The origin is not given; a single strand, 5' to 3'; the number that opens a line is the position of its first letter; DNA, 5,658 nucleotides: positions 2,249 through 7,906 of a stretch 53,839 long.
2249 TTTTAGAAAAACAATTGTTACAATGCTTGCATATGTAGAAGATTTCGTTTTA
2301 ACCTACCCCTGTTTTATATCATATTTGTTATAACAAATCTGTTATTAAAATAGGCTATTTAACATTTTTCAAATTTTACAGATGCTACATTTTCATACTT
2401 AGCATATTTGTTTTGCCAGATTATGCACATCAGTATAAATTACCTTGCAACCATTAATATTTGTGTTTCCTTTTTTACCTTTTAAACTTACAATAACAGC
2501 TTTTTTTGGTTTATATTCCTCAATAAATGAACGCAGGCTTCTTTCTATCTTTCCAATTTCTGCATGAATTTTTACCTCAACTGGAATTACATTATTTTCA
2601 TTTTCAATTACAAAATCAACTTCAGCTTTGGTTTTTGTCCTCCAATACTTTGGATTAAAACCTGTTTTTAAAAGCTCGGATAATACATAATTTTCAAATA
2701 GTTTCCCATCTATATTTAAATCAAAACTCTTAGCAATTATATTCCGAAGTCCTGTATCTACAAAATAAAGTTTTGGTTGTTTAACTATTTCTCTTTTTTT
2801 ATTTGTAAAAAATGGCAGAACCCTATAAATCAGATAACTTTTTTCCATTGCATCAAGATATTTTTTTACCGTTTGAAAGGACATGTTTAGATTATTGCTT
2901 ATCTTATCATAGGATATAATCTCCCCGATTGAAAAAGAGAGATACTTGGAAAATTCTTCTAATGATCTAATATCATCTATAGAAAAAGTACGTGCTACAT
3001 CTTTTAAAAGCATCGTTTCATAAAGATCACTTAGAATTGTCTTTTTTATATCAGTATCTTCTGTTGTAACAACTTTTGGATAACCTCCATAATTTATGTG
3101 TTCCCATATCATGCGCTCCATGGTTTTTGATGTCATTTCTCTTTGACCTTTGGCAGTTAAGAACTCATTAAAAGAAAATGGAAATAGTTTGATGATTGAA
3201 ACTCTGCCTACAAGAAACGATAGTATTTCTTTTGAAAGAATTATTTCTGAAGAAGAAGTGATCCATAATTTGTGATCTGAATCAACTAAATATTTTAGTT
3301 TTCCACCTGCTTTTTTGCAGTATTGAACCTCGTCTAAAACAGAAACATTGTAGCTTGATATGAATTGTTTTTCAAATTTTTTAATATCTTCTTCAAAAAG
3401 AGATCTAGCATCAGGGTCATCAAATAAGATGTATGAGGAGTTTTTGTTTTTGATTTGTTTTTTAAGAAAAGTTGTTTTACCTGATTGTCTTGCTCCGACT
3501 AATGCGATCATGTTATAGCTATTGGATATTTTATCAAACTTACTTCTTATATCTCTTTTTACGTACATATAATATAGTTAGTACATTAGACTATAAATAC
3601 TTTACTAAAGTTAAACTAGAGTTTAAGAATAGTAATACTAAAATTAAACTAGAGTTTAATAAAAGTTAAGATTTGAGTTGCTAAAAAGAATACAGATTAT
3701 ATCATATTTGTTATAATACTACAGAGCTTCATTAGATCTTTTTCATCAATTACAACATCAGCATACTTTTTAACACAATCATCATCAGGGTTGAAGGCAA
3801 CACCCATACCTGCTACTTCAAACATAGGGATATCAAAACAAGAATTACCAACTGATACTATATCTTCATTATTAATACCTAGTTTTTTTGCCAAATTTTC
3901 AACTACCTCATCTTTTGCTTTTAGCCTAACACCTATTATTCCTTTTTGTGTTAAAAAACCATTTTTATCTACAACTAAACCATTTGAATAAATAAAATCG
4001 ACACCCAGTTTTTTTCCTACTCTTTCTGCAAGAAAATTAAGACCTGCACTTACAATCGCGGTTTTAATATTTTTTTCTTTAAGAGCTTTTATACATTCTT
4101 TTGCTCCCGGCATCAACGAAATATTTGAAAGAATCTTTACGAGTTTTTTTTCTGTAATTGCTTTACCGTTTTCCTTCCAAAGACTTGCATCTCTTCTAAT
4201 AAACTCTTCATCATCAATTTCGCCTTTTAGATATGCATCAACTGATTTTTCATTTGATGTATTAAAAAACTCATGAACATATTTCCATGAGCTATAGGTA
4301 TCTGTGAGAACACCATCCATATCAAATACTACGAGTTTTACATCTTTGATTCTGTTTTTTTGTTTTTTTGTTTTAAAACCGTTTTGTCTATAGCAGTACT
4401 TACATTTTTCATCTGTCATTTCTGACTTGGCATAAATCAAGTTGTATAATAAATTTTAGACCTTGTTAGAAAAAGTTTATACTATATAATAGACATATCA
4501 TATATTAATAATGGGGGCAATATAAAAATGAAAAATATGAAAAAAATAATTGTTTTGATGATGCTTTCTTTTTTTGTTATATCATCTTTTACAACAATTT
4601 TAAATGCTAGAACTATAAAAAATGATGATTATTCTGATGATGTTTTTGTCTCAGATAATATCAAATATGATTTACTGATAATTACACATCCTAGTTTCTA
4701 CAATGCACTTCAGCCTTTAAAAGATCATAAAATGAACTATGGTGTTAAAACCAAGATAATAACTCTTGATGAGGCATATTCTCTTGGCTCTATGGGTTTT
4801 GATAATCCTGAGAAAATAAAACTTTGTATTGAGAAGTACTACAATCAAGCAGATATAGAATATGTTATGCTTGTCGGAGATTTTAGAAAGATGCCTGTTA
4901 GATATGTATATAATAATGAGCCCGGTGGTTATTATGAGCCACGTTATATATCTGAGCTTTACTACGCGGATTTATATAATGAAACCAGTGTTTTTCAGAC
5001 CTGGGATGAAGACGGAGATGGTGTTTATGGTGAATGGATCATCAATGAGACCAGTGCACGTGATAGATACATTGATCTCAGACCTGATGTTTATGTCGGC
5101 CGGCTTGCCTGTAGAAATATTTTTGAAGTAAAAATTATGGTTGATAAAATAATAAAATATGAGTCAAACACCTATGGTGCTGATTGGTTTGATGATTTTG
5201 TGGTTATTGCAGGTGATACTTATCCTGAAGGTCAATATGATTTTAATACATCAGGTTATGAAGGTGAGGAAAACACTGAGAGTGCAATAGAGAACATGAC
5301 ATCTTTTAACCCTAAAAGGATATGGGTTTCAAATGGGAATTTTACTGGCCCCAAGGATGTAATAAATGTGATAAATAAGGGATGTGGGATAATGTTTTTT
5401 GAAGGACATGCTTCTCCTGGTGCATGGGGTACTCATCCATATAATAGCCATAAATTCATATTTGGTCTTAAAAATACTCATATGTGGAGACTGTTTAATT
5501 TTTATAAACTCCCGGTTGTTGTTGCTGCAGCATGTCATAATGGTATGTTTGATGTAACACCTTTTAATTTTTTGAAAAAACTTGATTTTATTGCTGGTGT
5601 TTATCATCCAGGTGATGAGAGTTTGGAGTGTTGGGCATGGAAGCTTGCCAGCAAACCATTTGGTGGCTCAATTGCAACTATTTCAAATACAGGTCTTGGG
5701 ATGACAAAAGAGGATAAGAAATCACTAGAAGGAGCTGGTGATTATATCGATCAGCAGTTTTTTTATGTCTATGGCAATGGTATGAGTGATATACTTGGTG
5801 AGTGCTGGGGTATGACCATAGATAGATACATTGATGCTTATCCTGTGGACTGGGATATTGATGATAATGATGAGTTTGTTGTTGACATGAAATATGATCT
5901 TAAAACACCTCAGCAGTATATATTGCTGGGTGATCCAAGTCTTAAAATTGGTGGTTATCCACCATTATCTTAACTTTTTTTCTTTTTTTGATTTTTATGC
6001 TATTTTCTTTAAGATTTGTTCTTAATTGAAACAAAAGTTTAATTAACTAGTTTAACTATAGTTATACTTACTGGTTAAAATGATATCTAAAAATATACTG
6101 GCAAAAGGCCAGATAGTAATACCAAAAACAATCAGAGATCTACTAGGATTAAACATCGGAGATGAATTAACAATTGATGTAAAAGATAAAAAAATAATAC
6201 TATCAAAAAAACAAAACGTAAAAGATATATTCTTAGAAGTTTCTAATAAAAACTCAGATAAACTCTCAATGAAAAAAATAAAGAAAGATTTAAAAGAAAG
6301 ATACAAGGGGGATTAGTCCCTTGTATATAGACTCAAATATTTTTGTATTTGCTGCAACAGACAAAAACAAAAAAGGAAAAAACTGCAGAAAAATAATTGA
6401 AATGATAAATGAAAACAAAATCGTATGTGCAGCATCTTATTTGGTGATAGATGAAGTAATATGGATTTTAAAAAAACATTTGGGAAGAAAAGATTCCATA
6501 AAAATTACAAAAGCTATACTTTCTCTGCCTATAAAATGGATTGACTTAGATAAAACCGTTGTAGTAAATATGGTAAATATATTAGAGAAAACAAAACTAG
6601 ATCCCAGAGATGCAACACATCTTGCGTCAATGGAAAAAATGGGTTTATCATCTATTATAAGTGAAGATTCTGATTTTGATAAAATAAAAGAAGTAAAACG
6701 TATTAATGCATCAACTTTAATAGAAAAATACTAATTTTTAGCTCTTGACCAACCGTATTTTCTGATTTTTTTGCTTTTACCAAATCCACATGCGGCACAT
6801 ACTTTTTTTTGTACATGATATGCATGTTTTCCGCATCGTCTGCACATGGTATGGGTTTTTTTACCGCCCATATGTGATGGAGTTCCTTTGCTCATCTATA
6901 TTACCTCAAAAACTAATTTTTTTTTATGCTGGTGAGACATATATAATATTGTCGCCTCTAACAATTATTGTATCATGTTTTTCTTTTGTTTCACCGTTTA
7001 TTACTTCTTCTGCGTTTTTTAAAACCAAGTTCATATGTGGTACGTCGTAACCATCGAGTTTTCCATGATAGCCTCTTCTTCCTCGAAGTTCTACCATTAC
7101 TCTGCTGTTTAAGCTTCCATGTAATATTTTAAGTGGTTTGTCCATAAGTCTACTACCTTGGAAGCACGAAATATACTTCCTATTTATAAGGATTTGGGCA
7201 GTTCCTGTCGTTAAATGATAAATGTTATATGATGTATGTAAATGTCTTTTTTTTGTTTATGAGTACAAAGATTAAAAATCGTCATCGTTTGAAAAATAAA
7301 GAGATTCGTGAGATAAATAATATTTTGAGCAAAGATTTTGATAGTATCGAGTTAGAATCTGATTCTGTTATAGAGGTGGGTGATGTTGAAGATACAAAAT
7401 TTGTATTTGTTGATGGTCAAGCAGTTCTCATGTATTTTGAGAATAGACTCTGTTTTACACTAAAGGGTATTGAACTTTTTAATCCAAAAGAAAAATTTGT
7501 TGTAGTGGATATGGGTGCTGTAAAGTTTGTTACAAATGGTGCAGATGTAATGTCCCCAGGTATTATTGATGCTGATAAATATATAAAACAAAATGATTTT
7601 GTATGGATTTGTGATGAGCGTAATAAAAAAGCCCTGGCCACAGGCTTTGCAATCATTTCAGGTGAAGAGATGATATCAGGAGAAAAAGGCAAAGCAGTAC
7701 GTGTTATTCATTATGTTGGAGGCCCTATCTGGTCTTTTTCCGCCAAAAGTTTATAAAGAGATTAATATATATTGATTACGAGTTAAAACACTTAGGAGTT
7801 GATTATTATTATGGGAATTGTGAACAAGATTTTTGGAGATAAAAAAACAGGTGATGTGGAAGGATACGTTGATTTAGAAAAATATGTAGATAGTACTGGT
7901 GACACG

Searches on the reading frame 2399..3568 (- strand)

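Call 9: search_protein_families(library=pfam, proteins=[window:2399-3568:-], max_evalue=0.001)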
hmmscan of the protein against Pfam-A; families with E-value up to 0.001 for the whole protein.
window:2399-3568:- (389 aa): 2 families
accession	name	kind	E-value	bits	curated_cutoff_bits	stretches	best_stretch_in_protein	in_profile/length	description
PF13635.12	DUF4143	-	4.1e-39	134.3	28.1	1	189-333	2-158/160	Domain of unknown function (DUF4143)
PF13173.12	AAA_14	-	1.1e-29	103.4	27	1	19-137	3-129/129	AAA domain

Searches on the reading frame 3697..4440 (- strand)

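Call 9: search_protein_families(library=pfam, proteins=[window:3697-4440:-], max_evalue=0.001)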
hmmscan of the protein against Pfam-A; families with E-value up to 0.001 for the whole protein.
window:3697-4440:- (247 aa): 5 families
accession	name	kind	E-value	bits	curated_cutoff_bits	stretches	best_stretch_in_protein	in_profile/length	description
PF00702.32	Hydrolase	-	1.1e-20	75.3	26.4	1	34-211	1-191/191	haloacid dehalogenase-like hydrolase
PF12710.13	HAD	-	3.7e-15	57.3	27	1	37-208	1-189/189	haloacid dehalogenase-like hydrolase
PF08282.18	Hydrolase_3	-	1.3e-14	55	20.9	1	176-234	188-246/255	haloacid dehalogenase-like hydrolase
PF13419.12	HAD_2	-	4.9e-12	46.7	23.8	1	37-214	1-175/178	Haloacid dehalogenase-like hydrolase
PF13344.12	Hydrolase_6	-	2.8e-05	24.5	27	0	108-137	14-43/101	Haloacid dehalogenase-like hydrolase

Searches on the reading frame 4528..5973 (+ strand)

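Call 9: search_protein_families(library=pfam, proteins=[window:4528-5973:+], max_evalue=0.001)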
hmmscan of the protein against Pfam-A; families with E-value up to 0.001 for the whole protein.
window:4528-5973:+ (481 aa): 1 family
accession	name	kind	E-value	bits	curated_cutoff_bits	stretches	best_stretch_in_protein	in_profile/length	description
PF01364.23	Peptidase_C25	-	3.9e-56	191.3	23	1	50-473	2-373/374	Peptidase family C25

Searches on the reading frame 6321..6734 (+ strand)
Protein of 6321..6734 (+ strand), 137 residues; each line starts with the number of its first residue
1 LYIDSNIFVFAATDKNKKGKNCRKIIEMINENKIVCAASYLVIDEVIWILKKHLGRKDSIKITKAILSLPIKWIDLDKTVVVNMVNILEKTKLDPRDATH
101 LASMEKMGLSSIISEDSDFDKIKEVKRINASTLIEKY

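Call 8: search_protein_families(library=pfam, proteins=[window:6321-6734:+], max_evalue=0.01)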
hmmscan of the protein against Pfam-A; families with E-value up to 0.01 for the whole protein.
window:6321-6734:+ (137 aa): 3 families
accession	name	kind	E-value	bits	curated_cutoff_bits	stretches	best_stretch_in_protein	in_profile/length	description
PF01850.27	PIN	-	4.3e-15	56.8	23.6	1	1-123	1-118/120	PIN domain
PF13470.12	PIN_3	-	2.8e-06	28.6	27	1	3-117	4-114/115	PIN domain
PF16289.11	PIN_12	-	0.0016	19.3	32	1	2-62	2-65/172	PIN domain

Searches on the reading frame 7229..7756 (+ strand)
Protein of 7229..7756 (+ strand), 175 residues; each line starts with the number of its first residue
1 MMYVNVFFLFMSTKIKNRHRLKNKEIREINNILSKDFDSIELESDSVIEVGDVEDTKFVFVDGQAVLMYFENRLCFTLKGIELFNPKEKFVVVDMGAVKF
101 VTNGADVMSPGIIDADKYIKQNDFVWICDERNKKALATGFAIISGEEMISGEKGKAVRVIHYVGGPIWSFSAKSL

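Call 8: search_protein_families(library=pfam, proteins=[window:7229-7756:+], max_evalue=0.01)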
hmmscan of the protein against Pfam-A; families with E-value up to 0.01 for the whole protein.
window:7229-7756:+ (175 aa): 3 families
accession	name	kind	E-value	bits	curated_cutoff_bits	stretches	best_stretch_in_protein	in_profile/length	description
PF01472.26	PUA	-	1.1e-20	73.8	24.8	1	91-162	3-73/74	PUA domain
PF09183.16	DUF1947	-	2.1e-07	31.5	22.5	1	17-79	1-60/65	Domain of unknown function (DUF1947)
PF17832.7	Pre-PUA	-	0.0097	16.9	23.5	0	13-75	5-66/86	Pre-PUA-like domain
